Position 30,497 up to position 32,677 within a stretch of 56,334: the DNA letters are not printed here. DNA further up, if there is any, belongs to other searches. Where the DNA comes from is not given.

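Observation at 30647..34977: Candidate Pmt/Ppm-style protein O-glycosylation cassette with its likely substrate encoded next door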

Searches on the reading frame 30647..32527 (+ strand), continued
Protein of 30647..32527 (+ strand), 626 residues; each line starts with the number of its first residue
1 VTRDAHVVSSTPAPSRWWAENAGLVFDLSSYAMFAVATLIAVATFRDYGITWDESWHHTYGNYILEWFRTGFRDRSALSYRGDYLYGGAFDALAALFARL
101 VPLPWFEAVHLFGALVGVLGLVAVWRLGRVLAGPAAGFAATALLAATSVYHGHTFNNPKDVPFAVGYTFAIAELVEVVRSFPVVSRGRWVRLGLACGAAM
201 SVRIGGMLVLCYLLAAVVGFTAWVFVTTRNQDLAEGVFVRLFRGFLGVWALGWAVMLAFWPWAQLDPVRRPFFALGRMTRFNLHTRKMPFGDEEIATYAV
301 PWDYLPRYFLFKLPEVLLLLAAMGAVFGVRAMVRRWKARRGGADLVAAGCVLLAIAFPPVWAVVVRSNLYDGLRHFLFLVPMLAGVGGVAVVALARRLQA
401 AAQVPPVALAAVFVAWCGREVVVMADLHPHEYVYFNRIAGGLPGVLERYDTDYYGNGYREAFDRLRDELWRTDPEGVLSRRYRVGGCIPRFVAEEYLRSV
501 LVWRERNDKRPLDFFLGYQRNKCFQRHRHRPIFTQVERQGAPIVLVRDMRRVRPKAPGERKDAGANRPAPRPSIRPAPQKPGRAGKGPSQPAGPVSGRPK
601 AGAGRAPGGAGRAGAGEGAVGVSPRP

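Call 29: find_encoding_contigs(protein=P0012, flank=10000, max_places=1)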
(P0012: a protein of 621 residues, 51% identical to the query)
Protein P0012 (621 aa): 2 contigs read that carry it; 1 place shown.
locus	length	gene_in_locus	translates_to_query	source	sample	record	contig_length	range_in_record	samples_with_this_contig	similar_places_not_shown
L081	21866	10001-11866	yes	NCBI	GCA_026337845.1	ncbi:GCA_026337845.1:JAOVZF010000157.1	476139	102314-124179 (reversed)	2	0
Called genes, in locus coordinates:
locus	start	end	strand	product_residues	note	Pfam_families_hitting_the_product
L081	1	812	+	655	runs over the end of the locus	PF02743:dCache_1, PF00672:HAMP, PF02518:HATPase_c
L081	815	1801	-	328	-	PF04754:Transposase_31, PF14261:DUF4351 (weak)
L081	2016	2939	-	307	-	PF07691:PA14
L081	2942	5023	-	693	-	PF09852:DUF2079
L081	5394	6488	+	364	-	PF00535:Glycos_transf_2, PF13641:Glyco_tranf_2_3 (weak)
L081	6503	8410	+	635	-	-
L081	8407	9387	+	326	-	PF07691:PA14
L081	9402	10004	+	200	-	PF13489:Methyltransf_23, PF13847:Methyltransf_31, PF08241:Methyltransf_11, PF08242:Methyltransf_12, PF13649:Methyltransf_25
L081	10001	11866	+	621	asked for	PF13231:PMT_2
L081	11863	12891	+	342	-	PF07691:PA14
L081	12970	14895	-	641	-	PF04107:GCS2, PF00571:CBS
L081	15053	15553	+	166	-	PF02580:Tyr_Deacylase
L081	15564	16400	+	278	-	PF01171:ATP_bind_3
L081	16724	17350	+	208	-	-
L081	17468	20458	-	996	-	PF00069:Pkinase, PF07714:PK_Tyr_Ser-Thr, PF03109:ABC1 (weak), PF07714:PK_Tyr_Ser-Thr, PF13374:TPR_10 (weak), PF13424:TPR_12, PF24885:TPR_NPHP3 (weak), PF13424:TPR_12, +2 more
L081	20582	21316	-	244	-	PF00106:adh_short, PF08659:KR, PF13561:adh_short_C2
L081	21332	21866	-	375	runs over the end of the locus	PF21088:MS_channel_1st, PF00924:MS_channel_2nd, PF21082:MS_channel_3rd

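Call 30: find_encoding_contigs(protein=P0102, flank=10000, max_places=1)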
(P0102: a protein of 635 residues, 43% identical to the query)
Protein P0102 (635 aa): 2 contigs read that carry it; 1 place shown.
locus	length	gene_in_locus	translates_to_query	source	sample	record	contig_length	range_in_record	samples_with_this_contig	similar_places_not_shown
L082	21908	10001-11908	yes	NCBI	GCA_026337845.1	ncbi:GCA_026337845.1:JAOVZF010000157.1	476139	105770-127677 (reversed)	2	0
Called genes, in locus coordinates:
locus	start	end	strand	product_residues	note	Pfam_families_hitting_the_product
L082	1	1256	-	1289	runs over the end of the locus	PF13432:TPR_16 (faint), PF07719:TPR_2 (faint), PF13414:TPR_11 (faint), PF13428:TPR_14 (faint), PF14559:TPR_19 (faint), PF12969:DUF3857, PF12970:DUF3858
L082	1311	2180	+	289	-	PF01040:UbiA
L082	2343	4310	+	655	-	PF02743:dCache_1, PF00672:HAMP, PF02518:HATPase_c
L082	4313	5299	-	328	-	PF04754:Transposase_31, PF14261:DUF4351 (weak)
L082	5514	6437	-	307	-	PF07691:PA14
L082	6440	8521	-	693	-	PF09852:DUF2079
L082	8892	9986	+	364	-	PF00535:Glycos_transf_2, PF13641:Glyco_tranf_2_3 (weak)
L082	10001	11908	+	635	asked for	-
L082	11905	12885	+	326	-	PF07691:PA14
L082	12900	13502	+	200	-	PF13489:Methyltransf_23, PF13847:Methyltransf_31, PF08241:Methyltransf_11, PF08242:Methyltransf_12, PF13649:Methyltransf_25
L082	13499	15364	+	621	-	PF13231:PMT_2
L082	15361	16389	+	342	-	PF07691:PA14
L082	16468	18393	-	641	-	PF04107:GCS2, PF00571:CBS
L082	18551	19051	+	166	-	PF02580:Tyr_Deacylase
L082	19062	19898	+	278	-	PF01171:ATP_bind_3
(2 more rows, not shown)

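Call 34: find_encoding_contigs(protein=P0039, flank=10000, max_places=1)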
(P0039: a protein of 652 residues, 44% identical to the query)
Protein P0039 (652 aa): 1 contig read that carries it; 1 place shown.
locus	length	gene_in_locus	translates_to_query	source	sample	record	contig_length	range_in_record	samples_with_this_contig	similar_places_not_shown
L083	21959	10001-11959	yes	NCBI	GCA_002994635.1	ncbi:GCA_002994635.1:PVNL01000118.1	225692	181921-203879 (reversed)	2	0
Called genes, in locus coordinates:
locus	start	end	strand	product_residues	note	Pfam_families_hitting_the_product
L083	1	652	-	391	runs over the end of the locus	-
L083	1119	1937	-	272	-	PF22106:HvfC_C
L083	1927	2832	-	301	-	PF05114:MbnB_TglH_ChrH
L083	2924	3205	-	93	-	-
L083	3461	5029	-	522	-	-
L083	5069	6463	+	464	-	PF00083:Sugar_tr, PF07690:MFS_1, PF03137:OATP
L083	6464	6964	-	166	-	PF02311:AraC_binding (weak), PF07883:Cupin_2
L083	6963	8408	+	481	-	PF00089:Trypsin, PF17957:Big_7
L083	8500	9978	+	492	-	PF00089:Trypsin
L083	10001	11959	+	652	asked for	-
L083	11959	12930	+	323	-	PF07691:PA14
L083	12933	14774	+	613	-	PF13231:PMT_2 (weak)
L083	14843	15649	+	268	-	-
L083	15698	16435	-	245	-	PF05887:Trypan_PARP (weak)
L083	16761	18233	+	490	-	PF01425:Amidase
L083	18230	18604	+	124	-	-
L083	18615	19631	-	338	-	PF03193:RsgA_GTPase, PF01926:MMR_HSR1 (weak)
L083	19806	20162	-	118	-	-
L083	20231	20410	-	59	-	-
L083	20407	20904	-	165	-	PF19502:DUF6036 (weak)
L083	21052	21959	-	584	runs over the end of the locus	-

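Call 35: find_encoding_contigs(protein=P0101, flank=10000, max_places=1)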
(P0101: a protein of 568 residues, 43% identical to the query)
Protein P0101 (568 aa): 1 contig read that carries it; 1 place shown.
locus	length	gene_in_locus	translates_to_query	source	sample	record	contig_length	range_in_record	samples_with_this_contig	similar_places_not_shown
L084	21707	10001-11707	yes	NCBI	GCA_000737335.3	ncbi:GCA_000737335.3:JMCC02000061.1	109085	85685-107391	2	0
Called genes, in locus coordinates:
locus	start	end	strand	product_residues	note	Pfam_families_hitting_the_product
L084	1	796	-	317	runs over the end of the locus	PF04055:Radical_SAM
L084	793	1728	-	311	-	PF04055:Radical_SAM (weak)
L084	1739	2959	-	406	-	PF04055:Radical_SAM, PF13186:SPASM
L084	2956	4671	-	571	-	-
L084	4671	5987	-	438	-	-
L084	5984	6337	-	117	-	-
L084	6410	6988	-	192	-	-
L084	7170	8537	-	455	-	PF13517:FG-GAP_3 (faint), PF01839:FG-GAP (faint)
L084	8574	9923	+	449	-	PF00696:AA_kinase, PF01842:ACT, PF22468:ACT_9, PF13840:ACT_7, PF01842:ACT (weak), PF22468:ACT_9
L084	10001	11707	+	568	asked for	PF13231:PMT_2 (weak)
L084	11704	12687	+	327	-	PF07691:PA14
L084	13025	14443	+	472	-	-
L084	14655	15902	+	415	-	-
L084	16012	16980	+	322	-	-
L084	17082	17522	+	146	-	-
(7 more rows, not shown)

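Call 36: find_encoding_contigs(protein=P0072, flank=10000, max_places=1)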
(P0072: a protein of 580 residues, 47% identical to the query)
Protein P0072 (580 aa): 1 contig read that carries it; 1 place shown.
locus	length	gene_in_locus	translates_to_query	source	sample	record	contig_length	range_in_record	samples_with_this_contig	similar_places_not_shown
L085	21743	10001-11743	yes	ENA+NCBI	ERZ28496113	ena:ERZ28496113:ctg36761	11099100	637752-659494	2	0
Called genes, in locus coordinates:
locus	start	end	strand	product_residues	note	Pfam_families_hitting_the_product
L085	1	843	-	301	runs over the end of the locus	PF03706:LPG_synthase_TM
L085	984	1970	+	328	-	PF00535:Glycos_transf_2, PF10111:Glyco_tranf_2_2 (weak)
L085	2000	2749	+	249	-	PF02353:CMAS (weak), PF13489:Methyltransf_23, PF08241:Methyltransf_11, PF08242:Methyltransf_12, PF13649:Methyltransf_25, PF13847:Methyltransf_31 (weak)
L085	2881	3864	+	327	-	PF00106:adh_short (faint), PF01073:3Beta_HSD, PF01370:Epimerase, PF02719:Polysacc_synt_2, PF04321:RmlD_sub_bind, PF07993:NAD_binding_4, PF13460:NAD_binding_10, PF16363:GDP_Man_Dehyd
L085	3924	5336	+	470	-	PF03062:MBOAT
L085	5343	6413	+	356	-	-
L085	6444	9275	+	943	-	-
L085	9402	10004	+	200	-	PF13489:Methyltransf_23, PF05401:NodS (weak), PF13847:Methyltransf_31, PF08241:Methyltransf_11, PF08242:Methyltransf_12, PF13649:Methyltransf_25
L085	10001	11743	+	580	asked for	PF13231:PMT_2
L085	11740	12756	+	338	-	PF07691:PA14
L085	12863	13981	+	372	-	PF00535:Glycos_transf_2, PF13641:Glyco_tranf_2_3 (weak)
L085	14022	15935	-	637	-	PF04107:GCS2, PF00571:CBS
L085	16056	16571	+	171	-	PF02580:Tyr_Deacylase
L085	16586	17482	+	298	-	PF01171:ATP_bind_3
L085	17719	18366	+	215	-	-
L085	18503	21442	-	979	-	PF00069:Pkinase, PF07714:PK_Tyr_Ser-Thr, PF03109:ABC1 (weak), PF07714:PK_Tyr_Ser-Thr, PF13181:TPR_8 (faint), PF13374:TPR_10 (faint), PF13424:TPR_12, PF13424:TPR_12, +1 more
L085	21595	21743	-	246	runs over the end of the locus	PF00106:adh_short, PF08659:KR, PF13561:adh_short_C2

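Call 49: search_dna_similar(query=window:30647-32527:+, collection=plasmids, mode=protein, max_evalue=1e-10, max_rows=25)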
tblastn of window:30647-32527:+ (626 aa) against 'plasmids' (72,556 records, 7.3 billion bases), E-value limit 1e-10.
Records with a match: 2; places in all: 2; records where one place covers at least 80% of the query: 2.
Best place of each record, by identity: <60% 2.
By first word of the organism name: Azospirillum 2.
By predicted mobility (MOB-suite, as given by PLSDB): non-mobilizable 2.
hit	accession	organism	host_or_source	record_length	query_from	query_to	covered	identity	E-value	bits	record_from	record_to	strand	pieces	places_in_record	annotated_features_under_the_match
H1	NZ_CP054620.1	Azospirillum oryzae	cell culture,soil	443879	27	559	85%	34.7%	2e-38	160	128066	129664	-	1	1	glycosyltransferase family 39 protein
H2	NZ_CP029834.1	Azospirillum ramasamyi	single cell,Cow dung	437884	44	559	82%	35.6%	2e-44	178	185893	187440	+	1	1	glycosyltransferase family 39 protein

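Call 50: get_annotated_region(hit=H2, flank=12000)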
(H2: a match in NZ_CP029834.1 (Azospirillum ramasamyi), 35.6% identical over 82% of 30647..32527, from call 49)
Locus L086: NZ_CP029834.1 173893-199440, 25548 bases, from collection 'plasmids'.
description: Azospirillum ramasamyi strain M2T2B2 plasmid unnamed4, complete sequence
organism: Azospirillum ramasamyi (NCBI taxid 682998)
taxonomy: Bacteria; Pseudomonadota; Alphaproteobacteria; Rhodospirillales; Azospirillaceae; Azospirillum; Azospirillum ramasamyi
host: -; source: single cell,Cow dung; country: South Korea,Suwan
typing (MOB-suite, as given by PLSDB): non-mobilizable
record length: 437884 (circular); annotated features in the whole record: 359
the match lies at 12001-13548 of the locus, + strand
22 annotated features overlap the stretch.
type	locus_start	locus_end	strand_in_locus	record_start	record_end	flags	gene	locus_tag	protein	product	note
CDS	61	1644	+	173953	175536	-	glpD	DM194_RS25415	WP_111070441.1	glycerol-3-phosphate dehydrogenase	GO:0006072 - glycerol-3-phosphate metabolic process [Evidence IEA]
CDS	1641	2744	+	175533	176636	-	-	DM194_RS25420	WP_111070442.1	ABC transporter ATP-binding protein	-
CDS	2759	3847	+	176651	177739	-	-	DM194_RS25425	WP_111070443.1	ABC transporter ATP-binding protein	-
CDS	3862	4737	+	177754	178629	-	-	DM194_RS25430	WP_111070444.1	sugar ABC transporter permease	-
CDS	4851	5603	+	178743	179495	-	-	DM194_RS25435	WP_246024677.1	carbohydrate ABC transporter permease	GO:0008643 - carbohydrate transport [Evidence IEA]; GO:0055085 - transmembrane transport [Evidence IEA]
CDS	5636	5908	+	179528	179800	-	-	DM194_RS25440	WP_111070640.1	DUF2160 domain-containing protein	-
CDS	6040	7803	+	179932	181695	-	-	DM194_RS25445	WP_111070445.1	ABC transporter substrate-binding protein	-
CDS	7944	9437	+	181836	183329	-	glpK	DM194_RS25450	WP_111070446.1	glycerol kinase GlpK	GO:0006071 - glycerol metabolic process [Evidence IEA]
CDS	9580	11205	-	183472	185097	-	-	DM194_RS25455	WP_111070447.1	3-(methylthio)propionyl-CoA ligase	-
CDS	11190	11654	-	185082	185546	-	-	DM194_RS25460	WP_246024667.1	MerR family DNA-binding transcriptional regulator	-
CDS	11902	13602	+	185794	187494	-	-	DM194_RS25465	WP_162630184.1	glycosyltransferase family 39 protein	-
CDS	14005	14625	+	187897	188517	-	-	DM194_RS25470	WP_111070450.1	class I SAM-dependent methyltransferase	-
CDS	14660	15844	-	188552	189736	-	-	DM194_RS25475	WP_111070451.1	acyltransferase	-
CDS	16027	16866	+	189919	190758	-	-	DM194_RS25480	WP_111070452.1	uroporphyrinogen-III synthase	GO:0006782 - protoporphyrinogen IX biosynthetic process [Evidence IEA]; GO:0006780 - uroporphyrinogen III biosynthetic ...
CDS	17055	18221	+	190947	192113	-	-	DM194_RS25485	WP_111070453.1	cytochrome c peroxidase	-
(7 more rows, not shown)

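Call 54: find_encoding_contigs(protein=P0017, flank=10000, max_places=1)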
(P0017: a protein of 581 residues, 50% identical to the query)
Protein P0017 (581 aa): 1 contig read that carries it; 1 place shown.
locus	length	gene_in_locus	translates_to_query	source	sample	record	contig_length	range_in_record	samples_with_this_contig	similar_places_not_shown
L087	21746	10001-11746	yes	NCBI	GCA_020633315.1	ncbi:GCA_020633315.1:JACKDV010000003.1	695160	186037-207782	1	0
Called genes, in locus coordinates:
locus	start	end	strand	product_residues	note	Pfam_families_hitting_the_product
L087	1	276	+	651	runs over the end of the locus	PF02743:dCache_1, PF00672:HAMP (weak), PF02518:HATPase_c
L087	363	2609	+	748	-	PF09852:DUF2079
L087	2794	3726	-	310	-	PF03706:LPG_synthase_TM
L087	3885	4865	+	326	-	PF00535:Glycos_transf_2, PF10111:Glyco_tranf_2_2 (weak)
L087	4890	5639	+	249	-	PF02353:CMAS, PF13489:Methyltransf_23, PF08241:Methyltransf_11, PF08242:Methyltransf_12, PF13649:Methyltransf_25, PF13847:Methyltransf_31 (weak)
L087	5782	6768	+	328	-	PF01073:3Beta_HSD, PF01370:Epimerase, PF02719:Polysacc_synt_2, PF04321:RmlD_sub_bind, PF07993:NAD_binding_4, PF16363:GDP_Man_Dehyd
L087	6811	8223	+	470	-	PF03062:MBOAT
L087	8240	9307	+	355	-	-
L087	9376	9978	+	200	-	PF05175:MTS (faint), PF05401:NodS, PF13489:Methyltransf_23, PF07021:MetW (weak), PF13847:Methyltransf_31, PF08241:Methyltransf_11, PF08242:Methyltransf_12, PF13649:Methyltransf_25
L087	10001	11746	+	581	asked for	PF13231:PMT_2 (weak)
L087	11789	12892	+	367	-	PF13641:Glyco_tranf_2_3 (faint), PF00535:Glycos_transf_2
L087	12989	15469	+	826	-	PF26626:DUF8201 (faint)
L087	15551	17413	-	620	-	PF17517:IgGFc_binding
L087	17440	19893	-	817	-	PF13517:FG-GAP_3 (faint), PF01839:FG-GAP (faint), PF07705:CARDB (faint)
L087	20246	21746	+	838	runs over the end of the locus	PF13517:FG-GAP_3 (faint), PF01839:FG-GAP (faint)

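Call 55: find_encoding_contigs(protein=P0060, flank=10000, max_places=1)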
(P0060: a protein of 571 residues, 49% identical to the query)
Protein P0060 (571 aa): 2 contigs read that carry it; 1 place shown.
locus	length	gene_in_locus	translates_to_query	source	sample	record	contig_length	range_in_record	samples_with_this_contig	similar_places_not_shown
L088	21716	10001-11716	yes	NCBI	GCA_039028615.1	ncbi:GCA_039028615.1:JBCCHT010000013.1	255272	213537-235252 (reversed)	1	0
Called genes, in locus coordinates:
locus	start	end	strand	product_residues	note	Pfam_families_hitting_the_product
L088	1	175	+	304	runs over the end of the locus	-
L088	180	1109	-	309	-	PF03706:LPG_synthase_TM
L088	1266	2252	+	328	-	PF00535:Glycos_transf_2, PF10111:Glyco_tranf_2_2 (weak)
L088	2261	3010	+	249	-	PF02353:CMAS (weak), PF13489:Methyltransf_23, PF08241:Methyltransf_11, PF08242:Methyltransf_12, PF13649:Methyltransf_25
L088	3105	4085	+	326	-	PF01073:3Beta_HSD, PF01370:Epimerase, PF02719:Polysacc_synt_2, PF04321:RmlD_sub_bind, PF07993:NAD_binding_4, PF13460:NAD_binding_10 (weak), PF16363:GDP_Man_Dehyd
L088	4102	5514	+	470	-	PF03062:MBOAT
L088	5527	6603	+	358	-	-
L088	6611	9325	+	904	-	-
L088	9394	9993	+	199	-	PF13489:Methyltransf_23, PF05401:NodS (weak), PF13847:Methyltransf_31, PF08241:Methyltransf_11, PF08242:Methyltransf_12, PF13649:Methyltransf_25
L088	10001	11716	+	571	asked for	PF13231:PMT_2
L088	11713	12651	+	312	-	PF07691:PA14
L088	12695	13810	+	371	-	PF00535:Glycos_transf_2, PF10111:Glyco_tranf_2_2 (faint), PF13641:Glyco_tranf_2_3 (faint)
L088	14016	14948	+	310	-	PF01033:Somatomedin_B (weak)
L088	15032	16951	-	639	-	PF04107:GCS2, PF00571:CBS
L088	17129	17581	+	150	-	PF02580:Tyr_Deacylase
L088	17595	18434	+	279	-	PF01171:ATP_bind_3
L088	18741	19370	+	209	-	-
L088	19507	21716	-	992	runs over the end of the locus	PF00069:Pkinase, PF07714:PK_Tyr_Ser-Thr, PF03109:ABC1 (weak), PF07719:TPR_2 (faint), PF07714:PK_Tyr_Ser-Thr (weak), PF00515:TPR_1 (faint), PF13374:TPR_10 (faint), PF13424:TPR_12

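Call 58: search_protein_families(library=pfam, proteins=[L088:5527-6603:+, L088:6611-9325:+, L037:6374-7726:+, L037:11454-11759:+, L037:11824-12960:-, L037:12967-13989:-, L083:14843-15649:+, L088:14016-14948:+, L087:12989-15469:+], max_evalue=0.01)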
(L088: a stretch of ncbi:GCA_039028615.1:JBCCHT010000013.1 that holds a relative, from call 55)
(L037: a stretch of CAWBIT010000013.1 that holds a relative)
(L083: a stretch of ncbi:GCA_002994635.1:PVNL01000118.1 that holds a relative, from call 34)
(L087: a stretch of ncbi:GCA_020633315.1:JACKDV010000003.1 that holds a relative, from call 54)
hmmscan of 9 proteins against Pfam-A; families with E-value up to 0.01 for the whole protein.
L088:5527-6603:+ (358 aa): 0 families

L088:6611-9325:+ (904 aa): 0 families

L037:6374-7726:+ (450 aa): 0 families

L037:11454-11759:+ (101 aa): 0 families

L037:11824-12960:- (378 aa): 2 families
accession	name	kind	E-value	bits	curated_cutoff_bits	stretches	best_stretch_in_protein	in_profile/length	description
PF01041.23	DegT_DnrJ_EryC1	-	1.4e-104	350.7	19.8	1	25-373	6-359/360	DegT/DnrJ/EryC1/StrS aminotransferase family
PF01212.27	Beta_elim_lyase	-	0.0001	22.2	27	1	31-255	20-247/288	Beta-eliminating lyase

L037:12967-13989:- (340 aa): 7 families
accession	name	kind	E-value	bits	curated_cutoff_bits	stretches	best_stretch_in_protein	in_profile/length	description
PF01370.27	Epimerase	-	1e-43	149.9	20.9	1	24-262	2-240/240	NAD dependent epimerase/dehydratase family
PF16363.11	GDP_Man_Dehyd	-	6.4e-31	108.5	27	1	24-326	1-330/332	GDP-mannose 4,6 dehydratase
PF04321.23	RmlD_sub_bind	-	1.3e-08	34.7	27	1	23-248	3-196/287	RmlD substrate binding domain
PF01073.25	3Beta_HSD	-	6.4e-06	25.8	22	1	25-249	2-229/280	3-beta hydroxysteroid dehydrogenase/isomerase family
PF02719.21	Polysacc_synt_2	-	0.00025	20.8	20.2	0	24-131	2-118/293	Polysaccharide biosynthesis protein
PF02826.25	2-Hacid_dh_C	-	0.0044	16.8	25.1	1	14-53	30-68/178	D-isomer specific 2-hydroxyacid dehydrogenase, NAD binding domain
PF08659.16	KR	-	0.009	16.4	22.6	0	23-54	3-34/180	KR domain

L083:14843-15649:+ (268 aa): 0 families

L088:14016-14948:+ (310 aa): 1 family
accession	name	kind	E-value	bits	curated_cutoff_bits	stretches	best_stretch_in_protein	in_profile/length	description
PF01033.22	Somatomedin_B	-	3.5e-11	43.7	23.1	3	137-173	1-39/40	Somatomedin B domain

L087:12989-15469:+ (826 aa): 0 families
